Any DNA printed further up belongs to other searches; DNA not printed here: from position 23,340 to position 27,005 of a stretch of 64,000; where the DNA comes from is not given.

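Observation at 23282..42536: Modular array: prepilin H-X9-DG tail repeated three times, each copy followed by a different secreted GH-A-like paralogue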

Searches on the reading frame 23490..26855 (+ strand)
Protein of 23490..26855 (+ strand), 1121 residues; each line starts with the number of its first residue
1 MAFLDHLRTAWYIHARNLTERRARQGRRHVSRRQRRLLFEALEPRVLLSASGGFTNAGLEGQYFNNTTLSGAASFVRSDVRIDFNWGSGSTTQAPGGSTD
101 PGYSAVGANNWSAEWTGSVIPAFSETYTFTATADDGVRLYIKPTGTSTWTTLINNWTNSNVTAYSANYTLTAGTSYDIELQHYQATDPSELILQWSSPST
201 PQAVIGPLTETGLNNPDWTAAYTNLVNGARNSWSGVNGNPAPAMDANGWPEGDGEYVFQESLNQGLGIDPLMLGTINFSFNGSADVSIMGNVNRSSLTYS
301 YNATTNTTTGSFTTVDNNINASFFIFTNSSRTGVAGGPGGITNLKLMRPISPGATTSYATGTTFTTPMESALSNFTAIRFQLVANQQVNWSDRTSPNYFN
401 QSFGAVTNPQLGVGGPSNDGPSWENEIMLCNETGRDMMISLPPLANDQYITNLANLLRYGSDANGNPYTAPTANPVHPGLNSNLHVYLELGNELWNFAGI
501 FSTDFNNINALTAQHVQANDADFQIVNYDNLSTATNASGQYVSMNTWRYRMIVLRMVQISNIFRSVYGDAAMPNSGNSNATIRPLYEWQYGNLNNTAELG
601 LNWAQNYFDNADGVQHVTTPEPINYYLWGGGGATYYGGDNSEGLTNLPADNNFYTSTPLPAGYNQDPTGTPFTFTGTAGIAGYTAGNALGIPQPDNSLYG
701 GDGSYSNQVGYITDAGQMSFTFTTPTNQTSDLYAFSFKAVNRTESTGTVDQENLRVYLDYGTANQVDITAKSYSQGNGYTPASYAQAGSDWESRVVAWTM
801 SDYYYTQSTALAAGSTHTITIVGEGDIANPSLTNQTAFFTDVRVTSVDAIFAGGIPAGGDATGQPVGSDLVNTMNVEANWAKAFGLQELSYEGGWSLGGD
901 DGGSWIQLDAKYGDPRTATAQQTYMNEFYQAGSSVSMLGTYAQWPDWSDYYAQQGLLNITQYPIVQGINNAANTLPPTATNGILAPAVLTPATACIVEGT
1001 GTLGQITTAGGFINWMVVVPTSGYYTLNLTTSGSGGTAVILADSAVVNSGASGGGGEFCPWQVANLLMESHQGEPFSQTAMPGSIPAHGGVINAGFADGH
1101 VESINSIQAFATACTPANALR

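Call 5: search_protein_families(library=pfam, proteins=[window:23490-26855:+], max_evalue=0.01)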
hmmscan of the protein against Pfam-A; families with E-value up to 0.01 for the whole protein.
window:23490-26855:+ (1121 aa): 2 families
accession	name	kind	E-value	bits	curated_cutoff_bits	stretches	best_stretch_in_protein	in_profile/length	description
PF07691.17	PA14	-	3.9e-14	53.1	24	1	56-200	2-138/147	PA14 domain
PF07595.18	Planc_extracel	-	0.0093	16.1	25.5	0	33-51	1-19/20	Planctomycete extracellular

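Call 6: search_protein_families(library=ncbifam, proteins=[window:23490-26855:+], max_evalue=0.01)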
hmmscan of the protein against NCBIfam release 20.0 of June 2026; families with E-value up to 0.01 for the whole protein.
window:23490-26855:+ (1121 aa): 3 families
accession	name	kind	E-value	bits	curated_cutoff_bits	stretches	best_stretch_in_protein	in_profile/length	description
NF012209.1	LEPR-8K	domain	2.5e-06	26.9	17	1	37-58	1-22/24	LEPR-XLL domain-containing protein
NF041776.1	xylosidase_Xyl3A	equivalog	8e-06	24.1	1250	1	56-188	443-560/846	xylan 1,4-beta-xylosidase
TIGR04294.2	pre_pil_HX9DG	domain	0.0037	17.1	19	1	1088-1105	5-22/22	H-X9-DG-CTERM domain-containing protein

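Call 36: find_encoding_contigs(protein=window:23490-26855:+, flank=6000, max_places=10)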
Protein window:23490-26855:+ (1121 aa): 3 contigs read that carry it; 1 place shown.
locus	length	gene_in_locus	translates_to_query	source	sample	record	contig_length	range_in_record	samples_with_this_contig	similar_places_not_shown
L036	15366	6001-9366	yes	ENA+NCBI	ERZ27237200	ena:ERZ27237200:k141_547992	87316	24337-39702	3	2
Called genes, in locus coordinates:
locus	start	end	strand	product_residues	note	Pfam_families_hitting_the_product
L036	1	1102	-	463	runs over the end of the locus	PF00005:ABC_tran (faint), PF00071:Ras (faint), PF01926:MMR_HSR1, PF02421:FeoB_N, PF00009:GTP_EFTU (weak), PF01926:MMR_HSR1, PF02421:FeoB_N, PF14714:KH_dom-like, +4 more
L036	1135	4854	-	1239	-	PF07517:SecA_DEAD, PF01043:SecA_PP_bind, PF21090:P-loop_SecA, PF07516:SecA_SW, PF02810:SEC-C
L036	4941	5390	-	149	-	-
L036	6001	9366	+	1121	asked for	PF07691:PA14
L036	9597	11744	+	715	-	-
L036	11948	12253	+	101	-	-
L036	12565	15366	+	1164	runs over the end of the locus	PF07691:PA14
